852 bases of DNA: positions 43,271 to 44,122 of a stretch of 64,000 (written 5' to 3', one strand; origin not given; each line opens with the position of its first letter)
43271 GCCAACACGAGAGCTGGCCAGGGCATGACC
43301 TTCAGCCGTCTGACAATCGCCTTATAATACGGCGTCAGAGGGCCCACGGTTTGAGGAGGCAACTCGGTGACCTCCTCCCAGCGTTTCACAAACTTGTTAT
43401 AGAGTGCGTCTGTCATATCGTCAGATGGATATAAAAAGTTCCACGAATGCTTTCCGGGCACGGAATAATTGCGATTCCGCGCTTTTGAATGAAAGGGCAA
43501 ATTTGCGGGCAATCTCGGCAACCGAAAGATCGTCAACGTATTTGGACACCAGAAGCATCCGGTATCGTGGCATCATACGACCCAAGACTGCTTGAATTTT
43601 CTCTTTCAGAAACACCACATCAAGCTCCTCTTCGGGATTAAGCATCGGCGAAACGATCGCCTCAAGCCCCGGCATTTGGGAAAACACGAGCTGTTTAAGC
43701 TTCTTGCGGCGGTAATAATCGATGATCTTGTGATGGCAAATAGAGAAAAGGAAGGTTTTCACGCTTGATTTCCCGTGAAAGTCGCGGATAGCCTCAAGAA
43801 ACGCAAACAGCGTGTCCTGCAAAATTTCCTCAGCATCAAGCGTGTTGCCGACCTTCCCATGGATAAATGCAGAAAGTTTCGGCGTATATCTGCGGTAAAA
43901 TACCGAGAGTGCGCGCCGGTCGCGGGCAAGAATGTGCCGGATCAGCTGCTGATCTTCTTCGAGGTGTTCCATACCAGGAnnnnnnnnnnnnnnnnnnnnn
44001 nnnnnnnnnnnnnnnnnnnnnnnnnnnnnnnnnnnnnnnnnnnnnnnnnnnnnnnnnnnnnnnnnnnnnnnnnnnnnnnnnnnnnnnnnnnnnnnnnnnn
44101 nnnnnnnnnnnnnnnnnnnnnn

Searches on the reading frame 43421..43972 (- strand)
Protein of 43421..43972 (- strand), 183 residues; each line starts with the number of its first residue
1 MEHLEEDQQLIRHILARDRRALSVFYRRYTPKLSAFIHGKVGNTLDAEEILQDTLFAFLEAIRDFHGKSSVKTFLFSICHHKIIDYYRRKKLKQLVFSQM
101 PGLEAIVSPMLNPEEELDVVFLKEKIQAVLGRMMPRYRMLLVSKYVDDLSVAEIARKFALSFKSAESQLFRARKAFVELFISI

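Call 20: search_protein_families(library=pfam, proteins=[window:43421-43972:-], max_evalue=0.01)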
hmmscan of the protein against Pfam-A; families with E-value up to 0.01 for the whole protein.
window:43421-43972:- (183 aa): 3 families
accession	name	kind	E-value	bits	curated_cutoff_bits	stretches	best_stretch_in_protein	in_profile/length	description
PF04542.20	Sigma70_r2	-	1.6e-14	53.9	24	1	25-91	1-69/71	Sigma-70 region 2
PF08281.18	Sigma70_r4_2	-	7.1e-11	42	25.7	1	124-175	2-53/54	Sigma-70, region 4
PF07638.17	Sigma70_ECF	-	0.007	16.7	21.1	0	18-174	15-177/185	ECF sigma factor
